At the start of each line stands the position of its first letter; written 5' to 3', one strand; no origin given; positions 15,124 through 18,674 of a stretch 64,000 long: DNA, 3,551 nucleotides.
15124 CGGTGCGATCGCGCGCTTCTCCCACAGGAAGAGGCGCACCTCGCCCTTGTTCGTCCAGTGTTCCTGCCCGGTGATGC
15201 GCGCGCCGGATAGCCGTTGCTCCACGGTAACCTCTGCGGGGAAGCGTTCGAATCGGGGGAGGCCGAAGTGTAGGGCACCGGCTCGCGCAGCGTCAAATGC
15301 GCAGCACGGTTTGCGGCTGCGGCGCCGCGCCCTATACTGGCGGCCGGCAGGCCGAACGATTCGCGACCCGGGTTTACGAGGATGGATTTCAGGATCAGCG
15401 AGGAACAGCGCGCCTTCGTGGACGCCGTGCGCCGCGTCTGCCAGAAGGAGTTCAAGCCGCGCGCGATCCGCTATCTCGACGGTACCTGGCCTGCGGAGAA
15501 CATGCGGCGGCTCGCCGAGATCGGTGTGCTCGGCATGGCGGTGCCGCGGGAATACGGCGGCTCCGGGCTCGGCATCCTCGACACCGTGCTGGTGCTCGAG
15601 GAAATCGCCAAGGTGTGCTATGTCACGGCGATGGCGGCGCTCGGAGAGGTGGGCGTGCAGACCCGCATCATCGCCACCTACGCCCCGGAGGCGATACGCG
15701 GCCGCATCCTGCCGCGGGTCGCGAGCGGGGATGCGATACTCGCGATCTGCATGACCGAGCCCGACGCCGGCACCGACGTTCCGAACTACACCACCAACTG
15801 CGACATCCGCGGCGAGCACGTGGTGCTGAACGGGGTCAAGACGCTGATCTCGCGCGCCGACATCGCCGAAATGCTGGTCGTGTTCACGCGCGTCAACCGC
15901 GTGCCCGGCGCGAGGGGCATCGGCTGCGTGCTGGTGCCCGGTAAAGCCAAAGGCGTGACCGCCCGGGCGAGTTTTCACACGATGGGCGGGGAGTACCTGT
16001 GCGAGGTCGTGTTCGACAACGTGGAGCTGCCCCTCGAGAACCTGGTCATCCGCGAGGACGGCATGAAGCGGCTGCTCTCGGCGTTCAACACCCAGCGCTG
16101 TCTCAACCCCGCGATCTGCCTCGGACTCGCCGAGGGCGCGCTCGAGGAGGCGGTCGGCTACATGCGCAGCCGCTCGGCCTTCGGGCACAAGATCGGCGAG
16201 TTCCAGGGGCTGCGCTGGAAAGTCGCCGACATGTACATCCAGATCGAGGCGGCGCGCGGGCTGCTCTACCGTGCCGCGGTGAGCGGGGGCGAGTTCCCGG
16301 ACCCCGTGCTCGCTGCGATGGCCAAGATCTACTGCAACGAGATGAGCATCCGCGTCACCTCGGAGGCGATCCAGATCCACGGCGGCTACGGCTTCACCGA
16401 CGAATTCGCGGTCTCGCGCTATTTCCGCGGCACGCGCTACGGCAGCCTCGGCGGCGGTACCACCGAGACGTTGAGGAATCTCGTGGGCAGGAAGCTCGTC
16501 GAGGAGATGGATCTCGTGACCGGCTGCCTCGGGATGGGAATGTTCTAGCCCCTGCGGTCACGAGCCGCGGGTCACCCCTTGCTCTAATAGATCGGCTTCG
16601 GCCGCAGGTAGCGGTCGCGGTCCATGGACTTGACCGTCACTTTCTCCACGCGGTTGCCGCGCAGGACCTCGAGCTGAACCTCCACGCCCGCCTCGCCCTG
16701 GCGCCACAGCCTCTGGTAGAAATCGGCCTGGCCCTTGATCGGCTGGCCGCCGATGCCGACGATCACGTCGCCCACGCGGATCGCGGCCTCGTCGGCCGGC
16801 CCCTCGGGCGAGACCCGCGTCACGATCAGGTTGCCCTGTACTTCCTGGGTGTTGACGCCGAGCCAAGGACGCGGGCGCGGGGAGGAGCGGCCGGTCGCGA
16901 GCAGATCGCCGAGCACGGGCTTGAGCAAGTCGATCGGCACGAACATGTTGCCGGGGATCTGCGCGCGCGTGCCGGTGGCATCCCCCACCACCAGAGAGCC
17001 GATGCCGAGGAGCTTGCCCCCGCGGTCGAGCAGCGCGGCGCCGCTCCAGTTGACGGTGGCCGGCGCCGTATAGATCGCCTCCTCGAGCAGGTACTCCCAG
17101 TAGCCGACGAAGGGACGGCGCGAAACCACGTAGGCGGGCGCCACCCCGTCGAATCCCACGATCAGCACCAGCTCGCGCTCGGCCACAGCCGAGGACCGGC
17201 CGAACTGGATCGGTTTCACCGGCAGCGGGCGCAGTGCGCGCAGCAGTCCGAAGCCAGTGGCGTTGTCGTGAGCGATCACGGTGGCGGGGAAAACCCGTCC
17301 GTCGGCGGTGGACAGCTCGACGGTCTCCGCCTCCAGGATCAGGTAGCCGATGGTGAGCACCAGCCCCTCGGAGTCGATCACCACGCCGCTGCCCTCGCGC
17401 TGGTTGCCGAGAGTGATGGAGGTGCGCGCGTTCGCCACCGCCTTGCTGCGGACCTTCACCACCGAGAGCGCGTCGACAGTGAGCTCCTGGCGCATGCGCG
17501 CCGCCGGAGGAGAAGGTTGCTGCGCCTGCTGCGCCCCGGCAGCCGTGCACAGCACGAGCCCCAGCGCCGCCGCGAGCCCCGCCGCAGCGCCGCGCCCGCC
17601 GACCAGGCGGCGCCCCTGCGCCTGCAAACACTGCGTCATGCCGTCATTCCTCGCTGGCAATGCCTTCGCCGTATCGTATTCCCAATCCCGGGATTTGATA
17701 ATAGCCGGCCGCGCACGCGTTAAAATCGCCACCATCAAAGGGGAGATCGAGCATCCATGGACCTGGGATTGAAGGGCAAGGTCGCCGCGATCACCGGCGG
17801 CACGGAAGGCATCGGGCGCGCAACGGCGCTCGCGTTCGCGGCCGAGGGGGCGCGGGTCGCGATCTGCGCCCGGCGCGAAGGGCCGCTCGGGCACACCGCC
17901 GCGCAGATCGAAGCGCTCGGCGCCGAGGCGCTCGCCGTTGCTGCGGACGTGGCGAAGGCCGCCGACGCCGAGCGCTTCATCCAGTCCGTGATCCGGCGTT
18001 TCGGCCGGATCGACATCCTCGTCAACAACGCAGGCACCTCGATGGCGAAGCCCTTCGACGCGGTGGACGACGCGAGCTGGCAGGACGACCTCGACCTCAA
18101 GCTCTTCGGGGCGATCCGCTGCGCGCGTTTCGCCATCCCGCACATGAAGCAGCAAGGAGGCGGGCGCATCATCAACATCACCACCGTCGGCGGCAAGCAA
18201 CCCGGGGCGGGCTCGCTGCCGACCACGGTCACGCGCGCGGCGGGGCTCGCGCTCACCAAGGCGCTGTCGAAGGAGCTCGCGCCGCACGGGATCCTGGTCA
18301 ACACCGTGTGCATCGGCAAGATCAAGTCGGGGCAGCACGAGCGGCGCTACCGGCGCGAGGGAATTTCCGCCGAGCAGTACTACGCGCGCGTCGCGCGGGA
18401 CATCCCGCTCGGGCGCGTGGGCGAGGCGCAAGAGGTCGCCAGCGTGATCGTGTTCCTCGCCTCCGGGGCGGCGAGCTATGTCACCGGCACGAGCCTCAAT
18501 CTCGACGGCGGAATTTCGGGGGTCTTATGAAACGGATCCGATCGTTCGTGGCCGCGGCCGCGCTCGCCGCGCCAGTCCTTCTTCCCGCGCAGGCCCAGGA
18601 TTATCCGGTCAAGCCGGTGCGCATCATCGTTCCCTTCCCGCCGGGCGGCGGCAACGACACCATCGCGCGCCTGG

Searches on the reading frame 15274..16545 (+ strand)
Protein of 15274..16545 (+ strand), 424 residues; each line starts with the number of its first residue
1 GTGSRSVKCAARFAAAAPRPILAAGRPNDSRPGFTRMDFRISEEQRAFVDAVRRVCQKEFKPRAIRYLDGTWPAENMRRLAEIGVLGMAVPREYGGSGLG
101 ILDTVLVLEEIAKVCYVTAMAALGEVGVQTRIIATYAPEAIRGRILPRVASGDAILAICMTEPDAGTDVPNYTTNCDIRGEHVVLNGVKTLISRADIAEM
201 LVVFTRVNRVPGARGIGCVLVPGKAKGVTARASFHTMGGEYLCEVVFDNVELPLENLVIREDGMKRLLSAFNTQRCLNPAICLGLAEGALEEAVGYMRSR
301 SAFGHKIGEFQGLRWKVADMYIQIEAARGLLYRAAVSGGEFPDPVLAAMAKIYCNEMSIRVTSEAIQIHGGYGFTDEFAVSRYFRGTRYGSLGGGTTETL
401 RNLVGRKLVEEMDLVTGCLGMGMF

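Call 18: search_protein_families(library=ncbifam, proteins=[window:15274-16545:+], max_evalue=0.00001)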
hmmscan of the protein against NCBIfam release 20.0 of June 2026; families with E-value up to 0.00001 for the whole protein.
window:15274-16545:+ (424 aa): 21 families
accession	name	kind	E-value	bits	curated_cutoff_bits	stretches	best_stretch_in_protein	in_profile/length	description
NF042439.1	SulpropCoADesulf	equivalog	4.7e-84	282.3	600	1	52-410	4-372/379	3-sulfinopropanoyl-CoA desulfinase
NF042972.1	AcrlCoAredClosAcrC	equivalog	1.2e-75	254.6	640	1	37-408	1-376/378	acryloyl-CoA reductase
NF008997.0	PRK12341.1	equivalog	4.5e-62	210.3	537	1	37-411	1-379/382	acyl-CoA dehydrogenase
NF045552.1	GlutCoADH_Des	equivalog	5.1e-61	207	470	1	37-391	1-362/387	glutaryl-CoA dehydrogenase Acd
NF043006.1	CyhCrbnylCoADH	equivalog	1e-53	182.7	650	1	40-411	3-378/380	cyclohexane-1-carbonyl-CoA dehydrogenase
NF053553.1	prodigi_MBC_PigA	equivalog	2.6e-50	171.7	500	1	37-408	1-379/381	prodigiosin MBC biosynthesis dehydrogenase PigA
NF058590.1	AcCoDHFadEBacil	equivalog_domain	3.9e-49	167.6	600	2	41-335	21-317/586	acyl-CoA dehydrogenase FadE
TIGR03207.1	cyc_hxne_CoA_dh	equivalog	6e-49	166.7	575.35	1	42-407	2-370/372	cyclohexanecarboxyl-CoA dehydrogenase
NF002885.1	PRK03354.1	equivalog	5.3e-47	160.7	540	1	37-407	1-372/378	crotonobetainyl-CoA dehydrogenase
NF045652.1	ProlPCPDhRedW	equivalog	6.3e-47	160.2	650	1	46-408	5-373/376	L-prolyl-[peptidyl-carrier protein] dehydrogenase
TIGR03203.1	pimD_small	equivalog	6.1e-36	124.3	652.7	1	38-385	1-353/378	pimeloyl-CoA dehydrogenase small subunit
NF049984.1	Rv1679_FadE16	equivalog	2.7e-33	115.7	600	1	69-408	22-365/371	Rv1679 family acyl-CoA dehydrogenase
NF050027.1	acylCoADhIpdE2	equivalog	7.7e-26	91.3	450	1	281-403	187-306/311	acyl-CoA dehydrogenase IpdE2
TIGR03204.1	pimC_large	equivalog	4.7e-24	85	623.85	1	39-262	2-230/395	pimeloyl-CoA dehydrogenase large subunit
NF007000.1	PRK09463.1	subfamily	6.4e-24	84.3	600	1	39-374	41-398/726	acyl-CoA dehydrogenase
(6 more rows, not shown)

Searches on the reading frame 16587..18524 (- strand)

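Call 18: search_protein_families(library=ncbifam, proteins=[window:16587-18524:-], max_evalue=0.00001)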
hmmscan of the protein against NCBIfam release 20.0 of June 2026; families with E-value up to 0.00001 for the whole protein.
window:16587-18524:- (646 aa): 11 families
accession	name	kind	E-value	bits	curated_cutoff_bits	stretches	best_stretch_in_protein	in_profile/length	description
TIGR02037.1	degP_htrA_DO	subfamily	2.7e-25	89.2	416.2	1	374-632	58-326/434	Do family serine endopeptidase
TIGR02038.1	protease_degS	equivalog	4.8e-21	75.3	422.95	1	351-631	54-344/351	outer membrane-stress sensor serine endopeptidase DegS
NF041521.1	HhoA_HhoB_HtrA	equivalog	8.1e-19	68.1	450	2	495-633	183-331/335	HhoA/HhoB/HtrA family serine endopeptidase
NF008147.1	PRK10898.1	equivalog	1.5e-18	67.1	408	1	344-629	47-343/352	outer membrane-stress sensor serine endopeptidase DegS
NF007526.1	PRK10139.1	equivalog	1.6e-14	53.5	756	1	377-632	92-358/456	serine endoprotease DegQ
NF047968.1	SerProtHtrA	equivalog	5.9e-14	52.2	470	1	493-632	214-356/357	serine protease HtrA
NF008189.1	PRK10942.1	equivalog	6.1e-10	38.1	720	1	377-632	114-380/477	serine endoprotease DegP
NF050055.1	SerProtHtrAMycob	equivalog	2.3e-09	36.7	800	0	494-632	362-497/502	serine protease HtrA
NF040960.1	MamE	equivalog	5.6e-08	31.8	800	0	565-631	468-533/659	magnetosome formation protease MamE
NF041199.1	trx7_PDZ_seleno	equivalog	1.8e-07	30.4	300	1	555-633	195-272/390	Trx7/PDZ domain-containing (seleno)protein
TIGR00225.1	prc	subfamily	2e-06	27.1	218.6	1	555-632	53-130/335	C-terminal processing peptidase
